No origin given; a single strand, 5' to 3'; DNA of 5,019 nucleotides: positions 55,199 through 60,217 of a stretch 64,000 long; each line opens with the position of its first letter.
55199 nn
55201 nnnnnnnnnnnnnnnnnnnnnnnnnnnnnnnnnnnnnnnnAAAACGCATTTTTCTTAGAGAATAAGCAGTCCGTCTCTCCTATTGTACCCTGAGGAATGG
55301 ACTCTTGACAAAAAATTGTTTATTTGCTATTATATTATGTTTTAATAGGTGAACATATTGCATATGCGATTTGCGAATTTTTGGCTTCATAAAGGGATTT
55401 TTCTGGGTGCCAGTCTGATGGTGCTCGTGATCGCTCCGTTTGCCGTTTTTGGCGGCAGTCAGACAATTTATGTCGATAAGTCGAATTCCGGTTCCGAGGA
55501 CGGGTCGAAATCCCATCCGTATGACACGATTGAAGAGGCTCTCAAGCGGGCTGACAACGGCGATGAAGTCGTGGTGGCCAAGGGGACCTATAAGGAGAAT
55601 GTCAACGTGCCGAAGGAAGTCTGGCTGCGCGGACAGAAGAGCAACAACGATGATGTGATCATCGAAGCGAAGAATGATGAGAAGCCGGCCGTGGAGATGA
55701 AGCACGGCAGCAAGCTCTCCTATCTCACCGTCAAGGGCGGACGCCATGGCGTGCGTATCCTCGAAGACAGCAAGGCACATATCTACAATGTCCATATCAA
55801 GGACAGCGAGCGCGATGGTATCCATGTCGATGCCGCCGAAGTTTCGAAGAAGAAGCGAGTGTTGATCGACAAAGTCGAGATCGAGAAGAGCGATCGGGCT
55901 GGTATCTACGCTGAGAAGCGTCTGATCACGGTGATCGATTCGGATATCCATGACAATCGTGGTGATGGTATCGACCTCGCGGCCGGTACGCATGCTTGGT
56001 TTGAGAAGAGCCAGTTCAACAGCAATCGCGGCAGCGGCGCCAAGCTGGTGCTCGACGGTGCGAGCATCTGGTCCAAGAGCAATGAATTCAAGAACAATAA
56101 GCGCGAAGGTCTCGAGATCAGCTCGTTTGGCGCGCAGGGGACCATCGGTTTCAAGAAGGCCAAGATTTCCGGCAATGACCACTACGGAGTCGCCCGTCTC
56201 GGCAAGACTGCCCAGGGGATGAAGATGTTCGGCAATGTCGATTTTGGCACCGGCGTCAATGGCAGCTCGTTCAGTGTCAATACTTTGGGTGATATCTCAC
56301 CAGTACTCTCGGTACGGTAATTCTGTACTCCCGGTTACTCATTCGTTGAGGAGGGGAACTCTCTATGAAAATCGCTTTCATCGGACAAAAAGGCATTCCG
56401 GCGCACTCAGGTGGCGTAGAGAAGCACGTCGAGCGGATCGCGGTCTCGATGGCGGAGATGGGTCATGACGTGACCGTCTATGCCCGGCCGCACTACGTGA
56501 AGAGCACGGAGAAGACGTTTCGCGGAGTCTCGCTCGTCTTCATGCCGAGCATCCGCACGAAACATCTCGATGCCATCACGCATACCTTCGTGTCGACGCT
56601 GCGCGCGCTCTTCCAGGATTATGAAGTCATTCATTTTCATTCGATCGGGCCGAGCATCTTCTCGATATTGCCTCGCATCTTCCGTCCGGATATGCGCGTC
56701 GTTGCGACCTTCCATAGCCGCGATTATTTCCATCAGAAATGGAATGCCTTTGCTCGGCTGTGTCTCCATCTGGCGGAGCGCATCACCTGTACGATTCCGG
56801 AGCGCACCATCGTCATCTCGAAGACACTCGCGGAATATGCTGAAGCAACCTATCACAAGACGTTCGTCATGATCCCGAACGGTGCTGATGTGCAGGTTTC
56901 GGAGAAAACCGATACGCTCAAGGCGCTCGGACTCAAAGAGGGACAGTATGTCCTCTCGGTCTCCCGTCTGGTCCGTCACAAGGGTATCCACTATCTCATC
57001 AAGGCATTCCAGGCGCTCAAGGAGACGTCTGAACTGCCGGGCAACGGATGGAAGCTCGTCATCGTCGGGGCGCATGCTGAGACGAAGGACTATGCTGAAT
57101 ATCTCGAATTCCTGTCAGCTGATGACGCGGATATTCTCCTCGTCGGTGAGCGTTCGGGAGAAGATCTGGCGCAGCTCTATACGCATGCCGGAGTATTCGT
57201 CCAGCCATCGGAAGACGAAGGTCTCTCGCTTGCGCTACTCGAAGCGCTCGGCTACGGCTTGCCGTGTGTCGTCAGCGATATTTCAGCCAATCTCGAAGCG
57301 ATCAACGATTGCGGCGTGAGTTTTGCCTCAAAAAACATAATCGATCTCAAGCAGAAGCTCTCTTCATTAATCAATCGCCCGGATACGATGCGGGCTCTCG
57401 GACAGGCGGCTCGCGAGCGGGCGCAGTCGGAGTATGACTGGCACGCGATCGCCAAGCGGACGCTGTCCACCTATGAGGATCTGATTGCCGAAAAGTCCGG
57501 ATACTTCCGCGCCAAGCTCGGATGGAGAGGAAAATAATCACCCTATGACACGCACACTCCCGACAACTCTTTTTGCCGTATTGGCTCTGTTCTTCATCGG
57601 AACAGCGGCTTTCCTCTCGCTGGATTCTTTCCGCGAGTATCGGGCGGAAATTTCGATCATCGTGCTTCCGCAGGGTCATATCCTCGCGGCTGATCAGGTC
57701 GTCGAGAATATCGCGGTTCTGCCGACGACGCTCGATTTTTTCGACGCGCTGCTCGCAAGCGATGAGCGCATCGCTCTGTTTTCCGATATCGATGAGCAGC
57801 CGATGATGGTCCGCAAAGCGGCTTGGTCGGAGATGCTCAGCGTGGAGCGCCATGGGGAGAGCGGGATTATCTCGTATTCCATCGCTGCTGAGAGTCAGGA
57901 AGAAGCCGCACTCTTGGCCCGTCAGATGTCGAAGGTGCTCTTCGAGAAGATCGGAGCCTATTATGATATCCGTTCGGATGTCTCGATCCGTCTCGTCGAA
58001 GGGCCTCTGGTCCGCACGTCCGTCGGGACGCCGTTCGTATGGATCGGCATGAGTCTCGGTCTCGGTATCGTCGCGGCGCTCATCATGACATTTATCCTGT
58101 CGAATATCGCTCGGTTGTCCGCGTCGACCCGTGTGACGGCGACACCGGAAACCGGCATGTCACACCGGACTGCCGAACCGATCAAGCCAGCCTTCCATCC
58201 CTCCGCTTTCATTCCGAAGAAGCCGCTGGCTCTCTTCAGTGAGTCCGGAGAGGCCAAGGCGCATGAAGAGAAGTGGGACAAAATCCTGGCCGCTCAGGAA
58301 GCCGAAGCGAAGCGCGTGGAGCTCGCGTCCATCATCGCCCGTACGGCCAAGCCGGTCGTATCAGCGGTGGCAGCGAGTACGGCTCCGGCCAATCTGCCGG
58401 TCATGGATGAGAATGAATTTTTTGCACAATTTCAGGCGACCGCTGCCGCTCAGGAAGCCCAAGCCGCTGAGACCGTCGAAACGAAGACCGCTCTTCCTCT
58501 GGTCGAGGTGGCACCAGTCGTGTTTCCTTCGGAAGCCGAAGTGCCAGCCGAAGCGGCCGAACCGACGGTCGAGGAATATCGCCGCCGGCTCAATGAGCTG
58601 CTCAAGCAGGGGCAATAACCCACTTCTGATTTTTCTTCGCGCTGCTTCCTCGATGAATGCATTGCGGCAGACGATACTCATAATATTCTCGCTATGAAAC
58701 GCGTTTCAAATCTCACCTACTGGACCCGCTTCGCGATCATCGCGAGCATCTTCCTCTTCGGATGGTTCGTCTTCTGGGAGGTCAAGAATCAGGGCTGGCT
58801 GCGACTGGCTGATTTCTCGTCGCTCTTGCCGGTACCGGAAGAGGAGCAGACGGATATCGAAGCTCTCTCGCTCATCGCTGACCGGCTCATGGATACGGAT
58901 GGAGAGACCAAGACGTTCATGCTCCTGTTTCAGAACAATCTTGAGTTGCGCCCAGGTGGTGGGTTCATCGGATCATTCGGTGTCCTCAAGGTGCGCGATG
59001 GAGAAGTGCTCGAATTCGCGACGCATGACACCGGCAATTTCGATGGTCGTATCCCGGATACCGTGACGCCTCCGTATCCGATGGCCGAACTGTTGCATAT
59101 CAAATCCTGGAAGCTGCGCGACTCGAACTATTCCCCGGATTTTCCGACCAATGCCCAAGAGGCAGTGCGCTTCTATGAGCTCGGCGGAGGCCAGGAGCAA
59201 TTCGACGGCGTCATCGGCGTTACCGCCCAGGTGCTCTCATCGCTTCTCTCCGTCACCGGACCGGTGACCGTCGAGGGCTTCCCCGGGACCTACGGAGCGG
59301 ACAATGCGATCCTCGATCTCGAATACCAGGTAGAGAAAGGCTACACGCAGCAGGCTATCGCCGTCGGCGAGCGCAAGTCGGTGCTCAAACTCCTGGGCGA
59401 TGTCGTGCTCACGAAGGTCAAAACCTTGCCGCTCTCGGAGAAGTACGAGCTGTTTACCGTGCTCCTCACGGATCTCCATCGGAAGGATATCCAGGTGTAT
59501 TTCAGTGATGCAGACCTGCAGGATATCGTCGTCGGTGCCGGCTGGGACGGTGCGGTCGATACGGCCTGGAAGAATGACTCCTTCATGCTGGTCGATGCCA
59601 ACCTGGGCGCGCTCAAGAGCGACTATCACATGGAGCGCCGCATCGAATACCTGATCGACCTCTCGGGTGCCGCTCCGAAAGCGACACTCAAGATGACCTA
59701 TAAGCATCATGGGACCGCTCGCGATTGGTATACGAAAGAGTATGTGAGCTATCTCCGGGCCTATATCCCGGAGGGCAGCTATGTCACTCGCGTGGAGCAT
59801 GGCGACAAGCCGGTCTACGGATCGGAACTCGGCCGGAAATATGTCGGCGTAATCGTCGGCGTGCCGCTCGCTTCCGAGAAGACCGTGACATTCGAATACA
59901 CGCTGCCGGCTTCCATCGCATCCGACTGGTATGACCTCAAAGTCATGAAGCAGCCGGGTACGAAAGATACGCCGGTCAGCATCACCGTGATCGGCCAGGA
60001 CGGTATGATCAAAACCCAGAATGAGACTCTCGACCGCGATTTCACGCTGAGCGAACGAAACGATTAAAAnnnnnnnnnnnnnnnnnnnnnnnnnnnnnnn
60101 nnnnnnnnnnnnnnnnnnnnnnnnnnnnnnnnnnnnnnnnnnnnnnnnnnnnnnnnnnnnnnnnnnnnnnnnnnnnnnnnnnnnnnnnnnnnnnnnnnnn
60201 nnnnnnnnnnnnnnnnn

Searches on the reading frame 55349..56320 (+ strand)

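Call 80: search_protein_families(library=pfam, proteins=[window:55349-56320:+], max_evalue=0.0001)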
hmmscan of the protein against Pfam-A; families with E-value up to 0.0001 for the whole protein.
window:55349-56320:+ (323 aa): 3 families
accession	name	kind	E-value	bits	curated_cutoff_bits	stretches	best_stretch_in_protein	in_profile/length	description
PF13229.12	Beta_helix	-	7.8e-17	61.8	25.9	1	133-283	1-144/158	Right handed beta helix region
PF07602.17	DUF1565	-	5.2e-08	33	20.3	1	48-311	5-227/257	Protein of unknown function (DUF1565)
PF05048.19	NosD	-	1.3e-06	28.4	23.6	1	100-251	30-173/212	Periplasmic copper-binding protein (NosD)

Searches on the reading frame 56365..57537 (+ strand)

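Call 80: search_protein_families(library=pfam, proteins=[window:56365-57537:+], max_evalue=0.0001)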
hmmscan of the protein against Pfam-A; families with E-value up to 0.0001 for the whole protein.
window:56365-57537:+ (390 aa): 6 families
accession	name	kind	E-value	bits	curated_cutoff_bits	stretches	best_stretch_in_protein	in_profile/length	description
PF00534.26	Glycos_transf_1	-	6.2e-30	104.4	26.4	1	188-352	9-172/172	Glycosyl transferases group 1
PF13692.12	Glyco_trans_1_4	-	4.4e-24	85.8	27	1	194-337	2-141/142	Glycosyl transferases group 1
PF13439.12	Glyco_transf_4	-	4.1e-22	79.4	28.5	1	16-177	2-169/170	Glycosyltransferase Family 4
PF13579.12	Glyco_trans_4_4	-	2.9e-13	50.9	29.7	1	16-173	1-158/158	Glycosyl transferase 4-like domain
PF20706.3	GT4-conflict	-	2.9e-12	46.7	26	1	162-312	169-319/385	Family 4 Glycosyltransferase in conflict systems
PF13524.12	Glyco_trans_1_2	-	1e-09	38.9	25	1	218-367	9-143/144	Glycosyl transferase-like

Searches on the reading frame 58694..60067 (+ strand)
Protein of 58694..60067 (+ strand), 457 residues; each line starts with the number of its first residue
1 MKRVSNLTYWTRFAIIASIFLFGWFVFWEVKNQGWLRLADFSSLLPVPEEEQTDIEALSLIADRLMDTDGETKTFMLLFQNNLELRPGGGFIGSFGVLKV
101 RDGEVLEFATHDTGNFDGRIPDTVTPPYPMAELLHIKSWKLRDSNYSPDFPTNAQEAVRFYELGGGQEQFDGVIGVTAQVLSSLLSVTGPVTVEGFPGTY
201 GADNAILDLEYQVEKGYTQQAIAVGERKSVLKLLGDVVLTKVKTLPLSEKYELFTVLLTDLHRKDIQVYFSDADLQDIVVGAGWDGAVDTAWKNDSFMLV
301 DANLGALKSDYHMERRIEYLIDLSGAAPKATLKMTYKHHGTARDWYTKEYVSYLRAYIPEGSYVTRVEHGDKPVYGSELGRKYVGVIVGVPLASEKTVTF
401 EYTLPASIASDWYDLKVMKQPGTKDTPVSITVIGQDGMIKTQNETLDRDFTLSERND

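Call 80: search_protein_families(library=pfam, proteins=[window:58694-60067:+], max_evalue=0.0001)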
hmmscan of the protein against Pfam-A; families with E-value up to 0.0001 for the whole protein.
window:58694-60067:+ (457 aa): 1 family
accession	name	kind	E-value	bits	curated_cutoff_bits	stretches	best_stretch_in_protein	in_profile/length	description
PF13196.11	DUF4012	-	3.4e-27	96.2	28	1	72-209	3-139/144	Protein of unknown function (DUF4012)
